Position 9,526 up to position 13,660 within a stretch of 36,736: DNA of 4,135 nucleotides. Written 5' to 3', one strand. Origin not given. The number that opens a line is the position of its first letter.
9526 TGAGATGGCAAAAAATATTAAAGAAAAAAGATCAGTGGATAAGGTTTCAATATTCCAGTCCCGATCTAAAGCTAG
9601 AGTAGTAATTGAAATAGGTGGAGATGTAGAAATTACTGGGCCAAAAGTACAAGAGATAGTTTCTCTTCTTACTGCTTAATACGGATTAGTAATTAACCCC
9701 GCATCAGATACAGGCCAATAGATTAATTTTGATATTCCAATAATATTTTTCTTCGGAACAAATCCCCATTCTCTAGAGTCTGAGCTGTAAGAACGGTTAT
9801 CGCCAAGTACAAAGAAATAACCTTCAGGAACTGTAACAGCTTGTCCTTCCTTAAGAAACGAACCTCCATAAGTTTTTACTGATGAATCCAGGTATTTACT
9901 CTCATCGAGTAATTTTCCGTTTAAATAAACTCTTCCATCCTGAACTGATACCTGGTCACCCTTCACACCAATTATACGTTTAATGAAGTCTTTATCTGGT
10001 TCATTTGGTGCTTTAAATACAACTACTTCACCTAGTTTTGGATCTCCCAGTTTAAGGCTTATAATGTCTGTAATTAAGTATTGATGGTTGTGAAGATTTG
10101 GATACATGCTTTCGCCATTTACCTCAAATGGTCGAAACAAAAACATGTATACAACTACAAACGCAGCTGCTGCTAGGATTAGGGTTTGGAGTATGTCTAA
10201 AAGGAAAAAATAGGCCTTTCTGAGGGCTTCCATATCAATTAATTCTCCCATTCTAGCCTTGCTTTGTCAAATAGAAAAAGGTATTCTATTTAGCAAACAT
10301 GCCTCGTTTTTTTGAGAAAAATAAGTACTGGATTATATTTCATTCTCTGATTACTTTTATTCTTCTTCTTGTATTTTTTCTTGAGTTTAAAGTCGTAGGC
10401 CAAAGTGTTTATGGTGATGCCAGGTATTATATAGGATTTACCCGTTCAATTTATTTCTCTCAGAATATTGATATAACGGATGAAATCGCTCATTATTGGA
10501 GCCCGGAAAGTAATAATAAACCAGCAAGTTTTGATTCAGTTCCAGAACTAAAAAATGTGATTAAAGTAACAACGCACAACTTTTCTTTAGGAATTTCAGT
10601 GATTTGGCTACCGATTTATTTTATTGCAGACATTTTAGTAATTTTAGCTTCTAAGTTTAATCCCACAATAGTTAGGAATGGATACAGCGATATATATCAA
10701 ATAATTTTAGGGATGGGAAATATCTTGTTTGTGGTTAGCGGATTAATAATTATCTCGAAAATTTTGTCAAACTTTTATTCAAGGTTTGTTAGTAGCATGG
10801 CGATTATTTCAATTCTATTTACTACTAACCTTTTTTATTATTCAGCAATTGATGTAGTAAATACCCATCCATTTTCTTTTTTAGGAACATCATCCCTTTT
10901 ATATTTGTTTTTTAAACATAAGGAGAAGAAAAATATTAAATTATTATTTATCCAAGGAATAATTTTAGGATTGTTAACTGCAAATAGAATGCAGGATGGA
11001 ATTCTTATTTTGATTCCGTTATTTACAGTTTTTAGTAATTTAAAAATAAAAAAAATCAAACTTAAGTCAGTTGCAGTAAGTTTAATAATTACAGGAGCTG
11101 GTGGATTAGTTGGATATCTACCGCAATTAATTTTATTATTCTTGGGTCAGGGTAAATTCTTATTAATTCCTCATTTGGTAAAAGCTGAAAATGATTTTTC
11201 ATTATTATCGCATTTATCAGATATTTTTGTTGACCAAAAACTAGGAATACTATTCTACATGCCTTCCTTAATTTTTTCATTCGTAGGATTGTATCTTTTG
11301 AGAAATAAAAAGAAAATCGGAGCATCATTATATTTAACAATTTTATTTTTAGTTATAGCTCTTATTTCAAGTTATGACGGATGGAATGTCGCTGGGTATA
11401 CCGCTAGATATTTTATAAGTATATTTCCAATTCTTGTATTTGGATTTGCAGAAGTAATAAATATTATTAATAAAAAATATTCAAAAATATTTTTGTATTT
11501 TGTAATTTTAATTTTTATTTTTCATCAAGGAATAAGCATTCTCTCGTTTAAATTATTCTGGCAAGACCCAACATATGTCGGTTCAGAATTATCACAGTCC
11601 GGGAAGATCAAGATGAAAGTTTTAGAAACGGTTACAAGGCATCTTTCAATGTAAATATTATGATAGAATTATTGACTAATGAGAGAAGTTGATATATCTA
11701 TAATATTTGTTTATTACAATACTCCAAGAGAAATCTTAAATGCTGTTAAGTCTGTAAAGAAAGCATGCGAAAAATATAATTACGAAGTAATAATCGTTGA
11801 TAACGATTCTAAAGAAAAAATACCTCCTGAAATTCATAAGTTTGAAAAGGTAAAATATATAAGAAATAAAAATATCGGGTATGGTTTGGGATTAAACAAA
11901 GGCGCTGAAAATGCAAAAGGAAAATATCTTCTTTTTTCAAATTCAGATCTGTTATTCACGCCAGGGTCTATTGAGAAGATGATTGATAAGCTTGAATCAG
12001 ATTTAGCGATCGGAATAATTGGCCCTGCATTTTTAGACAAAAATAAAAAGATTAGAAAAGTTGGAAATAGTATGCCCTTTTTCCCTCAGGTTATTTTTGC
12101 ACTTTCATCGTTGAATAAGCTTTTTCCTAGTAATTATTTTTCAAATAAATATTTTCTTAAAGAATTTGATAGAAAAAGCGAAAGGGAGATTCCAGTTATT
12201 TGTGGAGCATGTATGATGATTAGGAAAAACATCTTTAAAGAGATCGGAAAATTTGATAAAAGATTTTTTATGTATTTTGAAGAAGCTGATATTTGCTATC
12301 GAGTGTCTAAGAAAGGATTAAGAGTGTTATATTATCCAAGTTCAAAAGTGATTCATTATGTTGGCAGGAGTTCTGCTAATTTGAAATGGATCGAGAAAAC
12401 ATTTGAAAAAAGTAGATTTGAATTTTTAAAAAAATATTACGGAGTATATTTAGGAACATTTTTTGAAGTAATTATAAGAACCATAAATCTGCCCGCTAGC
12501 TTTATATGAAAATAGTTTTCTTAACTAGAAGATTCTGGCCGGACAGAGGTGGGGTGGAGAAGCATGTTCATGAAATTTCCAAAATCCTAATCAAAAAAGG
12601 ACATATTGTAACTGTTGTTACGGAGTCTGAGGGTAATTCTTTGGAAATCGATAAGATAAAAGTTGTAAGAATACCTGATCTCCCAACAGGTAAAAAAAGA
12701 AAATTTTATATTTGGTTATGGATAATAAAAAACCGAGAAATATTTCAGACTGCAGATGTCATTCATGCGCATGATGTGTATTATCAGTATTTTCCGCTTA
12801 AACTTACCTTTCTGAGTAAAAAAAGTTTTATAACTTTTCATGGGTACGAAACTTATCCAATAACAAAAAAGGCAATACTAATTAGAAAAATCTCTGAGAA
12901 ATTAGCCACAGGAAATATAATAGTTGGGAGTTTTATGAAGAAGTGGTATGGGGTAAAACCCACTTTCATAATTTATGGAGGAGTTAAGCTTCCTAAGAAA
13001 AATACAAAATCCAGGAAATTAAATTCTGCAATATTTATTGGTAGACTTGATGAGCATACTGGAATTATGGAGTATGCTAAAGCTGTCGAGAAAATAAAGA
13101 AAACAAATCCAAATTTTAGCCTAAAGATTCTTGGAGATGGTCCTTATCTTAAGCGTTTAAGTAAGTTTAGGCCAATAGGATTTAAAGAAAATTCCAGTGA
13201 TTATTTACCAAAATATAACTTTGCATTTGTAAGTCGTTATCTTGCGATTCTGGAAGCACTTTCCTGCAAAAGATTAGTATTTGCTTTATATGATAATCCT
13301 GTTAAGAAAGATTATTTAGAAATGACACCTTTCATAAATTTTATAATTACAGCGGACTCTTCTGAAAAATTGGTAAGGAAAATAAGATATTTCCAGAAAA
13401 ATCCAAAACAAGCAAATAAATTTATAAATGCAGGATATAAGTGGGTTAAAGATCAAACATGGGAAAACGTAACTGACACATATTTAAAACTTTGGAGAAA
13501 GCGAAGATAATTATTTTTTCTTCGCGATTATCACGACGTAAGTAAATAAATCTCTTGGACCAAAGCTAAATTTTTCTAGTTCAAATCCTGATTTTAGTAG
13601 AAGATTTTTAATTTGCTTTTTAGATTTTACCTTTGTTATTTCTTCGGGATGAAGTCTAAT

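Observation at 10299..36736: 26-kb envelope-glycan locus built from repeated 'cytoplasmic GT2 plus polytopic GT-C-like' modules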

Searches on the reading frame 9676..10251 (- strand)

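Call 8: search_protein_families(library=pfam, proteins=[window:9676-10251:-], max_evalue=0.01)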
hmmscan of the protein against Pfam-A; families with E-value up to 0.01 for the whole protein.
window:9676-10251:- (191 aa): 1 family
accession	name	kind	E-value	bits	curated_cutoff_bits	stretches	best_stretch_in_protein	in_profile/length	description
PF10502.14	Peptidase_S26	-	1.3e-47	162.3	22.9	1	19-179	3-168/168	Signal peptidase, peptidase S26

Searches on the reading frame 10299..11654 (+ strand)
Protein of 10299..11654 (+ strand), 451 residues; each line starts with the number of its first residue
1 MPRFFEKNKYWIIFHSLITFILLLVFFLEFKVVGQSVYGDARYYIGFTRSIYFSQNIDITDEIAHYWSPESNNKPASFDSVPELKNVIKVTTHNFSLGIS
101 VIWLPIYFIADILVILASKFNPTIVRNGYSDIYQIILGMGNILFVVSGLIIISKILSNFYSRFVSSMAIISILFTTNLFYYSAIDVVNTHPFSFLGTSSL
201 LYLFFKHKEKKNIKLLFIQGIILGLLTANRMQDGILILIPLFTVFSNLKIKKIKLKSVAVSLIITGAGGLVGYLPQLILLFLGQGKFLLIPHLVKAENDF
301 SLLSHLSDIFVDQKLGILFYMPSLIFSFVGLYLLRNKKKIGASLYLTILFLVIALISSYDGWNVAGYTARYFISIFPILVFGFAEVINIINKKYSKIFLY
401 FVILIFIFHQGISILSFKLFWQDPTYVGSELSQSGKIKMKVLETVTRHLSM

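Call 4: search_protein_families(library=pfam, proteins=[window:10299-11654:+], max_evalue=0.01)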
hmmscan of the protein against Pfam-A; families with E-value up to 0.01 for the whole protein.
window:10299-11654:+ (451 aa): 1 family
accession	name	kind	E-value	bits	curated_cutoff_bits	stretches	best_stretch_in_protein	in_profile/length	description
PF13231.12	PMT_2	-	0.00066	20.4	26.1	1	141-264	28-153/160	Dolichyl-phosphate-mannose-protein mannosyltransferase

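Call 11: search_solved_structures(query=window:10299-11654:+, max_evalue=10)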
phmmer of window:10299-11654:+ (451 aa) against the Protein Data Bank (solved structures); distinct sequences matched with E-value up to 10: 1.
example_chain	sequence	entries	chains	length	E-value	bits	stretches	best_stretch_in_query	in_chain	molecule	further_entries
1p4x_A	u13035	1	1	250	0.21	14.1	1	397-440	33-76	staphylococcal accessory regulator A homologue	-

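Call 15: search_protein_families(library=ncbifam, proteins=[window:10299-11654:+], max_evalue=0.01)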
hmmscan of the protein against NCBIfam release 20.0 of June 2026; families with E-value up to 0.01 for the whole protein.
window:10299-11654:+ (451 aa): 1 family
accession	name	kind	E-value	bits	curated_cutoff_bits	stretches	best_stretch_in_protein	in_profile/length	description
NF047440.1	LA3751_2_3_fam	subfamily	1.8e-12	46.9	200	1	141-414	105-385/460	LA_3751/LA_3752 family putative glycosyltransferase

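Call 59: find_homologous_proteins(query=window:10299-11654:+, max_evalue=0.001)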
Query window:10299-11654:+ (451 aa): 21 proteins with E <= 0.001 among 8000 candidates.
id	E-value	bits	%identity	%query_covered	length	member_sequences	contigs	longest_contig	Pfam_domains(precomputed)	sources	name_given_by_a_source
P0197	1.3e-282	956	100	100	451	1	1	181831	-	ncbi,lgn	-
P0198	3.8e-194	664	68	99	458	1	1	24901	-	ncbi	-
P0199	1.9e-193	662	67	97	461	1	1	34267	-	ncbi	-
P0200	3.6e-191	654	66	99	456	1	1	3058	-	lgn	-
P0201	7.8e-188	643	66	99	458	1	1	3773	PF13231.13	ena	-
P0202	1.8e-185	635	64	100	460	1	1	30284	-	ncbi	-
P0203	2.0e-181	622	63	98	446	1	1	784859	-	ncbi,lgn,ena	-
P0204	1.5e-147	511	54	98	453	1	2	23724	-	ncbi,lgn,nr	ncbi:MAG: hypothetical protein HY426_05075 [Candidatus Levybacteria bacterium]|nr:hypothetical prote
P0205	2.7e-137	477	51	100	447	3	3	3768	-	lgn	-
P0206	6.7e-136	472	51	98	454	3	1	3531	-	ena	-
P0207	1.5e-119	418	49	95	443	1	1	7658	-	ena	-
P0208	7.8e-119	416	48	93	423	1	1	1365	-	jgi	jgi:hypothetical protein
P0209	1.4e-117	412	48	93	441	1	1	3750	-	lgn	-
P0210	3.8e-114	400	74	54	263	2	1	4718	-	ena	-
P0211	3.6e-112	394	47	93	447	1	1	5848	-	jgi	-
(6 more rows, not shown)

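Call 75: search_protein_families(library=ncbifam, proteins=[L007:18786-19955:+, L007:17236-18798:+], max_evalue=0.00001)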
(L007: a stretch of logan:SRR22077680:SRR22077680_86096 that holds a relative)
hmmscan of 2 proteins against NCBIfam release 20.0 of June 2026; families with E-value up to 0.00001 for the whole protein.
L007:18786-19955:+ (389 aa): 1 family
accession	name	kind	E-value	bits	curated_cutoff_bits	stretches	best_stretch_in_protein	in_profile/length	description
TIGR04370.1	glyco_rpt_poly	subfamily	3.1e-07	29.7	40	1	50-284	2-268/396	oligosaccharide repeat unit polymerase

L007:17236-18798:+ (520 aa): 2 families
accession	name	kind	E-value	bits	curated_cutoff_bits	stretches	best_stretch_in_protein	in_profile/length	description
NF047510.1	LIC_10190_fam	subfamily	9.6e-08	31.2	100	1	145-286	177-313/424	LIC_10190 family membrane protein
NF047440.1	LA3751_2_3_fam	subfamily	9.1e-07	28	200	1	130-411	94-391/460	LA_3751/LA_3752 family putative glycosyltransferase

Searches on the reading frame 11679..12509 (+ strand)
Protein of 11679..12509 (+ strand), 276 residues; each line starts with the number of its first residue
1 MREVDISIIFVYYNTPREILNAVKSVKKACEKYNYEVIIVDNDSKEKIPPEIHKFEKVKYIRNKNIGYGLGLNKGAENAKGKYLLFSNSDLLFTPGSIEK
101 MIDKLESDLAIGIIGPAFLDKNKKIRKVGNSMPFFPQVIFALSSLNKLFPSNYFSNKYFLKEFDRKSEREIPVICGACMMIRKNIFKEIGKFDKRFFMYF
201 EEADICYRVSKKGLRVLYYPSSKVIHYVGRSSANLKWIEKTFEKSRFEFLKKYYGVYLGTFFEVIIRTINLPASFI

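Call 4: search_protein_families(library=pfam, proteins=[window:11679-12509:+], max_evalue=0.01)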
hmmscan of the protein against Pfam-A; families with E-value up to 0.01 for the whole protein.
window:11679-12509:+ (276 aa): 7 families
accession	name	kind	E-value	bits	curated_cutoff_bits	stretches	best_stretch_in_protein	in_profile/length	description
PF00535.33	Glycos_transf_2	-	5.9e-29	101.6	23.3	1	7-190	1-168/168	Glycosyl transferase family 2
PF13641.12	Glyco_tranf_2_3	-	1.2e-10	42.3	27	1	12-233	9-218/230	Glycosyltransferase like family 2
PF10111.15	Glyco_tranf_2_2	-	7.3e-09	35.9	27.3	1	32-212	27-202/276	Glycosyltransferase like family 2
PF13712.12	Glyco_tranf_2_5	-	2.1e-06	28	27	1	67-230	40-193/210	Glycosyltransferase like family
PF13632.12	Glyco_trans_2_3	-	0.00014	22.1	27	1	162-226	61-123/198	Glycosyl transferase family group 2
PF13506.12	Glyco_transf_21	-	0.0016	18.4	21.7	0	73-193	23-121/174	Glycosyl transferase family 21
PF02709.20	Glyco_transf_7C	-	0.0096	16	23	0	169-221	14-67/78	N-terminal domain of galactosyltransferase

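Call 75: search_protein_families(library=ncbifam, proteins=[window:11679-12509:+], max_evalue=0.00001)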
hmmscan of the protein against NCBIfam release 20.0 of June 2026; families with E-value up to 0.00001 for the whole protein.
window:11679-12509:+ (276 aa): 13 families
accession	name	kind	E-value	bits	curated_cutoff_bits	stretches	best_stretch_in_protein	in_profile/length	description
TIGR03965.1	mycofact_glyco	equivalog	4e-16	58.9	280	2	170-227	225-281/467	mycofactocin biosynthesis glycosyltransferase MftF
TIGR01556.1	rhamnosyltran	subfamily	2.9e-13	49.6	200.55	1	173-255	147-228/281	rhamnosyltransferase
TIGR04283.1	glyco_like_mftF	equivalog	1.5e-12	47.6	182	1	6-107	1-100/221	TIGR04283 family arsenosugar biosynthesis glycosyltransferase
NF041875.1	EPS_EpsD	equivalog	4.1e-12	46.2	370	1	7-121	2-120/325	exopolysaccharide biosynthesis glycosyltransferase EpsD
TIGR03937.1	PgaC_IcaA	equivalog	9.1e-12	44.6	422.3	1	5-113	46-158/407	poly-beta-1,6-N-acetyl-D-glucosamine synthase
NF038299.1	EPS_HpsN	equivalog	3e-11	42.9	425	1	6-227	3-221/317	hormogonium polysaccharide biosynthesis glycosyltransferase HpsN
NF047683.1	TeichurnBiosyTuaG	equivalog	5.1e-09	36.1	400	1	5-118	7-125/252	teichuronic acid biosynthesis protein TuaG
NF007482.0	PRK10073.1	equivalog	6.2e-09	35.3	423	1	5-104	7-109/334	glycosyltransferase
NF050050.1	ProtGlycPglI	equivalog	9.4e-09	35.1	500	1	6-127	4-129/306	GalNAc(5)-diNAcBac-PP-undecaprenol beta-1,3-glucosyltransferase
TIGR03111.1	glyc2_xrt_Gpos1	hypoth_equivalog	1.1e-07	31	363.95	1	5-131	50-182/439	TIGR03111 family XrtG-associated glycosyltransferase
TIGR04009.1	wcaE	equivalog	1.1e-06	28.2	369.2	1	6-127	3-131/248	colanic acid biosynthesis glycosyltransferase WcaE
NF041394.1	GtaseAglG_Halo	equivalog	3.2e-06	26.6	440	0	7-115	4-117/304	glucosyl-dolichyl phosphate glucuronosyltransferase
NF047588.1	GlcsyltransPgfSStrep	equivalog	3.5e-06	26.4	500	1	6-107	3-112/308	glycosyltransferase PgfS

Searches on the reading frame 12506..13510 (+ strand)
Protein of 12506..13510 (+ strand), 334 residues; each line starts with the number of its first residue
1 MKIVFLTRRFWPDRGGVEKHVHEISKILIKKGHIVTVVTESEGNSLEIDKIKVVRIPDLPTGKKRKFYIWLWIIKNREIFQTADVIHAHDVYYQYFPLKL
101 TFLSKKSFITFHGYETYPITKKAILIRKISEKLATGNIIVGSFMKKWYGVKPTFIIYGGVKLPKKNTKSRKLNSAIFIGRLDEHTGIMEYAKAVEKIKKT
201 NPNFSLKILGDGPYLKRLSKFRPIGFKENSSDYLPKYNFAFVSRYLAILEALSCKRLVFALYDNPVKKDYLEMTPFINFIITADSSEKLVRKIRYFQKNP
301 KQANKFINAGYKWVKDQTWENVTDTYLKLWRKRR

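Call 4: search_protein_families(library=pfam, proteins=[window:12506-13510:+], max_evalue=0.01)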
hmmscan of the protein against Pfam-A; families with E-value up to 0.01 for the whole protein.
window:12506-13510:+ (334 aa): 5 families
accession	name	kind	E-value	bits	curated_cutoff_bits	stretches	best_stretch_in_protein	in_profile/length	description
PF13439.12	Glyco_transf_4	-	6.2e-14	52.8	28.5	1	15-160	2-166/170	Glycosyltransferase Family 4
PF00534.26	Glycos_transf_1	-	9.3e-13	48.5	26.4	2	163-220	6-64/172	Glycosyl transferases group 1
PF13692.12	Glyco_trans_1_4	-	6e-05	23.8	27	1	175-261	4-106/142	Glycosyl transferases group 1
PF13524.12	Glyco_trans_1_2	-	8.4e-05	23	25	1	248-327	67-143/144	Glycosyl transferase-like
PF13579.12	Glyco_trans_4_4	-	0.0035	18.1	29.7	1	15-93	1-81/158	Glycosyl transferase 4-like domain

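Call 75: search_protein_families(library=ncbifam, proteins=[window:12506-13510:+], max_evalue=0.00001)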
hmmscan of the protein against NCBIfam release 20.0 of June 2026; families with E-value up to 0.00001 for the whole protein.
window:12506-13510:+ (334 aa): 3 families
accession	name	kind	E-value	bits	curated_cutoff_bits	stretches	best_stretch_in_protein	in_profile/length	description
NF050056.1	ProtGlycPglH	equivalog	2.5e-07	30.1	600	1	108-218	112-226/354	GalNAc-alpha-(1->4)-GalNAc-alpha-(1->3)-diNAcBac-PP-undecaprenol alpha-1,4-N-acetyl-D-galactosaminyltransferase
TIGR04157.1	glyco_rSAM_CFB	subfamily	5.5e-06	25.6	400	0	176-223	231-278/406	TIGR04157 family glycosyltransferase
TIGR02149.1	glgA_Coryne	subfamily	9e-06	25.1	302.4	0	1-94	1-95/391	glycogen synthase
